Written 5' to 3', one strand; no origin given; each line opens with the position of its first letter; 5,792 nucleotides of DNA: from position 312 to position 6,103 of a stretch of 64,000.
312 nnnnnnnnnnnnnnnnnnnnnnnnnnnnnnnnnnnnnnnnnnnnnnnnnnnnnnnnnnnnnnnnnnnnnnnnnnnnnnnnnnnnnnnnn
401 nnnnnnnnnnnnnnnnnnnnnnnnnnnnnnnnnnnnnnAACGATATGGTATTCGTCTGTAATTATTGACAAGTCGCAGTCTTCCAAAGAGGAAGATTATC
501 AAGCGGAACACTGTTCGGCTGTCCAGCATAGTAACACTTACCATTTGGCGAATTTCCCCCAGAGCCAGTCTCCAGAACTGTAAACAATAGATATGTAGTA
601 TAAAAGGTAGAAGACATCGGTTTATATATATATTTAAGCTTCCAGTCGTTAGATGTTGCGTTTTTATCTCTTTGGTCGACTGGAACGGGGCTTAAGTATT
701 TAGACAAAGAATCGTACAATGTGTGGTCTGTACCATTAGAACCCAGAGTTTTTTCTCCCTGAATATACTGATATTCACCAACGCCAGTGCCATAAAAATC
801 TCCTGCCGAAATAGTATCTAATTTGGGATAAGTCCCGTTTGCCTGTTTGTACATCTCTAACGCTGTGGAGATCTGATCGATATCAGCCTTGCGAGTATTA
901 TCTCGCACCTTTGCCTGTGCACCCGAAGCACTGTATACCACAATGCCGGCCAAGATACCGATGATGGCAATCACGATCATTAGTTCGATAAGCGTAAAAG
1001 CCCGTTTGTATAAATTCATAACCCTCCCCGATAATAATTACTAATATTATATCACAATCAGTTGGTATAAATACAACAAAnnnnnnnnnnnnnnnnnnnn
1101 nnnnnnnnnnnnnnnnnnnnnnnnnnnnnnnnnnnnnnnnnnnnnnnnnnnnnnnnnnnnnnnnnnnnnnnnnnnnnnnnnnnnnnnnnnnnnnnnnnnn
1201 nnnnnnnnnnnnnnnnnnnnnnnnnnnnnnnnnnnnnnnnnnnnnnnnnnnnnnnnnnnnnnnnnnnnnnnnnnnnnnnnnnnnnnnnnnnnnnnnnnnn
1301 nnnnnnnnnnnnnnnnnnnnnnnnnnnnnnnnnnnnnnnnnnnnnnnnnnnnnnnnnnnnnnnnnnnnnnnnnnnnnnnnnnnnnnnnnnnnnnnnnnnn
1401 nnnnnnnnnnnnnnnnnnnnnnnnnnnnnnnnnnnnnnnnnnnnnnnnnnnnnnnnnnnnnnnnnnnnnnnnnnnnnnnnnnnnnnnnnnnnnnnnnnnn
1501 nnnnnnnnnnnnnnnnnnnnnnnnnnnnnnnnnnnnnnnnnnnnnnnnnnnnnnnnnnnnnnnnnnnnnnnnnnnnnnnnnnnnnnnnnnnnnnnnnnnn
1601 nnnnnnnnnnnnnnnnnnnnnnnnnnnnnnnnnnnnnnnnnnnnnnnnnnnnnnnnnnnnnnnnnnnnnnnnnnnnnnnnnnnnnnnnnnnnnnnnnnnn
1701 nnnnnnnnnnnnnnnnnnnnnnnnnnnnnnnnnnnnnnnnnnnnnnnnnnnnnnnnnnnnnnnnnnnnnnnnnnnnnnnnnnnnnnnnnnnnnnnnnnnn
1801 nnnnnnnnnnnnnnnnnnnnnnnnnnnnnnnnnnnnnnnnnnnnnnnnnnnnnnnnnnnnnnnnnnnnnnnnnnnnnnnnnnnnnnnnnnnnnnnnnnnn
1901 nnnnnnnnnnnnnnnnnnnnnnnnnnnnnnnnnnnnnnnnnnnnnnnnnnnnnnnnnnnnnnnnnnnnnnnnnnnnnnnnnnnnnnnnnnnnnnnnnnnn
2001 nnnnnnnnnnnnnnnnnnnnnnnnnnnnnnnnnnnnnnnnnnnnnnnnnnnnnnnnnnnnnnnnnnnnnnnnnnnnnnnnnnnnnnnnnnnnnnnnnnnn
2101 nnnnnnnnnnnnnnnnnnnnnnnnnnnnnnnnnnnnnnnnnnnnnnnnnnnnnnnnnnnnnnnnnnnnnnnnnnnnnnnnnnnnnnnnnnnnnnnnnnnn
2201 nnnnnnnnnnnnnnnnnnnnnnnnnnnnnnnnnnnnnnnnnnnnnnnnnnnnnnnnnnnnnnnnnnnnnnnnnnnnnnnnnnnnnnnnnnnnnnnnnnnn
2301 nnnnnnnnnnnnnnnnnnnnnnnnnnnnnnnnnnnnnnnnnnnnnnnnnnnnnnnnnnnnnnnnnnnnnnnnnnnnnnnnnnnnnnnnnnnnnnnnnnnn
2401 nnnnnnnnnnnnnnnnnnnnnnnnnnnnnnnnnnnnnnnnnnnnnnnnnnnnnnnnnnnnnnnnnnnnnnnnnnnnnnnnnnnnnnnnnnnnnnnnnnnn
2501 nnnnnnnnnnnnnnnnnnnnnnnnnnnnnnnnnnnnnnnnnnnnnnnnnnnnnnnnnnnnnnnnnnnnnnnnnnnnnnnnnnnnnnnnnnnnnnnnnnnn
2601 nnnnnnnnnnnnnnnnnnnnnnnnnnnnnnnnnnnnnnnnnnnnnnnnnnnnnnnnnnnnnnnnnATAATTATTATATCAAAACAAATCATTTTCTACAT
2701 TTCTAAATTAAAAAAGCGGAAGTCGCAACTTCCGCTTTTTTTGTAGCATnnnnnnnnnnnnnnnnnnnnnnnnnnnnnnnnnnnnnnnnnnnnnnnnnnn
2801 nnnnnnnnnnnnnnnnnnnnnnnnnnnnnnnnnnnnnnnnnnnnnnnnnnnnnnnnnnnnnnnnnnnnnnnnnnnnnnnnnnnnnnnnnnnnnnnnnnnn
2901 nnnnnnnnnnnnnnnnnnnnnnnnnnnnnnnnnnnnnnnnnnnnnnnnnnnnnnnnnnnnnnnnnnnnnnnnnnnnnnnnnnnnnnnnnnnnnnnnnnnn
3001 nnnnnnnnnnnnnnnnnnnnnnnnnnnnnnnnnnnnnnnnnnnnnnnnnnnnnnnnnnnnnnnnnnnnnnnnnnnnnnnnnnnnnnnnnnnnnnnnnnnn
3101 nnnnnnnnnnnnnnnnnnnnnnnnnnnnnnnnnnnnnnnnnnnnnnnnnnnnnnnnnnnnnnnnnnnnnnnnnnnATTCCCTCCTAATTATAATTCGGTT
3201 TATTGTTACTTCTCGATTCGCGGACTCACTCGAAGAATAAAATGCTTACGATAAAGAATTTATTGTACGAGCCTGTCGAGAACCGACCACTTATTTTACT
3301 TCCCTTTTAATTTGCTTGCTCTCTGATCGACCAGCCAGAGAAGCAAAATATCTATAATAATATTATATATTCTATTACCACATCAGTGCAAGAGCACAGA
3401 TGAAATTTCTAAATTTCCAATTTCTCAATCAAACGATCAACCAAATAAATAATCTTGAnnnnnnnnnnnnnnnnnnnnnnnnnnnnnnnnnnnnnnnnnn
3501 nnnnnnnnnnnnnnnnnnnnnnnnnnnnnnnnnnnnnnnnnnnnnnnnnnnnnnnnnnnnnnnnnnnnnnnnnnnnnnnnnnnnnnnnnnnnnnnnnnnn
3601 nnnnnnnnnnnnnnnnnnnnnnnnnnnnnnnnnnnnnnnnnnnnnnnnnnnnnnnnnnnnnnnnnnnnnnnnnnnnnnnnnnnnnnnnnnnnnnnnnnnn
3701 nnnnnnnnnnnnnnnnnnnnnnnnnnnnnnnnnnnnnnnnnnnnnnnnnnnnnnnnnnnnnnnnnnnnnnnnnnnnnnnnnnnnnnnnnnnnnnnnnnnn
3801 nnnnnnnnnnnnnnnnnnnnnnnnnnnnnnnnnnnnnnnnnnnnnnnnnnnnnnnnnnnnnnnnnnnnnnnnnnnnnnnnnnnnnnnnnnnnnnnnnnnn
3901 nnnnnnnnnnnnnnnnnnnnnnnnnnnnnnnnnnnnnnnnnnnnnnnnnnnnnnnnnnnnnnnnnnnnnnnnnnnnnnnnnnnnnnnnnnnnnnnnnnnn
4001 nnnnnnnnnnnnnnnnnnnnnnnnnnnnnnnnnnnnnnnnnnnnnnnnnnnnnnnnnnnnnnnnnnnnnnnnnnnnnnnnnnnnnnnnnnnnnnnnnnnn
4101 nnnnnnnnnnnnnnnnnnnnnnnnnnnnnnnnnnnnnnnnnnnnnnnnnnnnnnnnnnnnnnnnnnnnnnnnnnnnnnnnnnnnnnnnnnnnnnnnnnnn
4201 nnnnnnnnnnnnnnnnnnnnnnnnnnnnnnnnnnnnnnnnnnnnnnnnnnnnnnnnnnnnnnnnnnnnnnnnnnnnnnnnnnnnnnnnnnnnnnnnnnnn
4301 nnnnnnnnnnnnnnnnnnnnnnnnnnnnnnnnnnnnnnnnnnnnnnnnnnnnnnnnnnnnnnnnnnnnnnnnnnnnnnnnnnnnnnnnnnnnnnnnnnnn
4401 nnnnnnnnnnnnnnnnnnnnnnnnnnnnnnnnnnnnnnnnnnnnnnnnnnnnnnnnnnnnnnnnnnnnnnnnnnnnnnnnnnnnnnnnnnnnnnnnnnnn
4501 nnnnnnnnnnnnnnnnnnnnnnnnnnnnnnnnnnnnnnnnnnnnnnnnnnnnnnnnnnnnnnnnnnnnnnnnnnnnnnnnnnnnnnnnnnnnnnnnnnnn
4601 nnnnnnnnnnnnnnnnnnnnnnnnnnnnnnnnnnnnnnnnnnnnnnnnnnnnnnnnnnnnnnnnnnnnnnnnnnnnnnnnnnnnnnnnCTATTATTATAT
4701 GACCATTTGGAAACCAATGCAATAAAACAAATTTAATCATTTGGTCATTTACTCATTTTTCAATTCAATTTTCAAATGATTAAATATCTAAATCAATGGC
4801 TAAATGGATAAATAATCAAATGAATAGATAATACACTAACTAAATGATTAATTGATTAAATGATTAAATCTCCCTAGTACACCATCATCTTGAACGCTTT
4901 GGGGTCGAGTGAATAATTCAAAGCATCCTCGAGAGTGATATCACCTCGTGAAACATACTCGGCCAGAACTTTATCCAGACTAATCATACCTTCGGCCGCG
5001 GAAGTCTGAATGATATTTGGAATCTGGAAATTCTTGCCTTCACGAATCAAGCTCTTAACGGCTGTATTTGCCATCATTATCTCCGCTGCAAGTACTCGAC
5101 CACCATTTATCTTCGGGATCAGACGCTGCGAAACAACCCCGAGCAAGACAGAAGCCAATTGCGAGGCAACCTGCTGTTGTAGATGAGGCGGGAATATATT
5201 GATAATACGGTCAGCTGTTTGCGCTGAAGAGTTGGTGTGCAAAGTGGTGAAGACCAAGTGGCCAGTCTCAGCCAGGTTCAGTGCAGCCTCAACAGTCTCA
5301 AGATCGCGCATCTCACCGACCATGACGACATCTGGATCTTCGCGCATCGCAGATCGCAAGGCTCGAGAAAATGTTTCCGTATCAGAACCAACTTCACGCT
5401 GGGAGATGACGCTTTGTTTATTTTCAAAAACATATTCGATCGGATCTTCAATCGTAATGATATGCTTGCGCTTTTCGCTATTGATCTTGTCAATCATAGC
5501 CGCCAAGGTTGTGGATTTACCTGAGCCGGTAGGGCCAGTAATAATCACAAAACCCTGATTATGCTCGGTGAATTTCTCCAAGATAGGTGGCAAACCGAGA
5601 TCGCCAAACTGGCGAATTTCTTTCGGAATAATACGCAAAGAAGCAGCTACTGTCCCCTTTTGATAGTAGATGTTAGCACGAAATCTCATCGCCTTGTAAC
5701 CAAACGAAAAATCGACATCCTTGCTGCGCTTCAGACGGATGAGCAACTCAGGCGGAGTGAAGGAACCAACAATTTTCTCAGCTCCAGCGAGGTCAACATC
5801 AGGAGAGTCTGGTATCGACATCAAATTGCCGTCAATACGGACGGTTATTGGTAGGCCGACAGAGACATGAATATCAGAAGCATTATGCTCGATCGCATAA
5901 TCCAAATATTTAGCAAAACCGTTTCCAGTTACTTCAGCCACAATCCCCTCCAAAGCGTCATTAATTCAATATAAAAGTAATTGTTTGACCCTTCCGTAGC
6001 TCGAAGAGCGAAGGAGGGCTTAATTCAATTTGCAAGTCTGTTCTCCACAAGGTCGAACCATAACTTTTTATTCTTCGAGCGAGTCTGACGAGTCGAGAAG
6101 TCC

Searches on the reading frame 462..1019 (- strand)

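Call 17: search_protein_families(library=pfam, proteins=[window:462-1019:-], max_evalue=0.01)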
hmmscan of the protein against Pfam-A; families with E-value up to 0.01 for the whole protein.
window:462-1019:- (185 aa): 2 families
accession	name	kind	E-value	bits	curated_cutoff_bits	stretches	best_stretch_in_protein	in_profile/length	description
PF07963.17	N_methyl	-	1.3e-08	34.5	21.2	1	5-27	4-26/27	Prokaryotic N-terminal methylation motif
PF08334.16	T2SSG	-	0.00068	20.1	21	1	35-67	6-38/108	Type II secretion system (T2SS), protein G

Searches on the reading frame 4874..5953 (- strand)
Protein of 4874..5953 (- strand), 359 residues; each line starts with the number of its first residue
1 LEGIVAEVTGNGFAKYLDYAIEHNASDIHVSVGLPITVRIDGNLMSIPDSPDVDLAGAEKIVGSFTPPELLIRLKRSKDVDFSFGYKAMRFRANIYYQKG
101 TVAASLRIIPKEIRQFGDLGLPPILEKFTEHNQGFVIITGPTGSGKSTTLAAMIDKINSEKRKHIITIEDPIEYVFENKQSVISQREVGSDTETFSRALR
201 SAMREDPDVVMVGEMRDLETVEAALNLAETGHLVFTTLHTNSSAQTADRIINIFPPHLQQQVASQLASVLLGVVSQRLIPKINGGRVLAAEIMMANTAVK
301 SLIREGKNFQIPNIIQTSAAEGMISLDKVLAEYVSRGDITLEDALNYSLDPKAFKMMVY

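Call 17: search_protein_families(library=pfam, proteins=[window:4874-5953:-], max_evalue=0.01)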
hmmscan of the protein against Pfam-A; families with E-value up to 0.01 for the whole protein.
window:4874-5953:- (359 aa): 23 families
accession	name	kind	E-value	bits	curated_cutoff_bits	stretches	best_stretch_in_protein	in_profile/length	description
PF00437.27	T2SSE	-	5.5e-52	177.1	24.9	1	15-282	14-281/370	Type II/IV secretion system protein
PF13401.12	AAA_22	-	9.8e-06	26.4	27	1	131-178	3-33/130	AAA domain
PF25199.1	nSTAND_NTPase5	-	6.2e-05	23.3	34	1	129-179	37-87/145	Novel STAND NTPase 5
PF13604.12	AAA_30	-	6.2e-05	23.2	27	1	125-221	10-103/191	AAA domain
PF04851.21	ResIII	-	0.00016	22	22.5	1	125-175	16-66/164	Type III restriction enzyme, res subunit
PF13555.12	AAA_29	-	0.00016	21.8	27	1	131-154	20-43/61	P-loop containing region of AAA domain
PF13191.12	AAA_16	-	0.00017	22.6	32.6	1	125-175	16-63/167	AAA ATPase domain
PF01935.23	DUF87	-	0.0002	22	23.2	1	138-178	28-68/220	Helicase HerA, central domain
PF20720.3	nSTAND3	-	0.00022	21.4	27.2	1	132-173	16-58/155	Novel STAND NTPase 3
PF13476.12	AAA_23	-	0.00032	21.8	27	1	113-153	7-39/201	AAA domain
PF13514.12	AAA_27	-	0.00062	19.8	22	0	127-155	20-48/206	AAA domain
PF13173.12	AAA_14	-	0.0013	19.2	27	1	134-180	3-49/129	AAA domain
PF10412.15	TrwB_AAD_bind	-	0.0013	18.1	20.5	1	132-166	14-48/387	Type IV secretion-system coupling protein DNA-binding domain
PF00005.33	ABC_tran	-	0.0014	19.6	25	1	134-227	12-91/137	ABC transporter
PF00265.24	TK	-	0.0016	18.8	20.6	1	137-255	5-128/176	Thymidine kinase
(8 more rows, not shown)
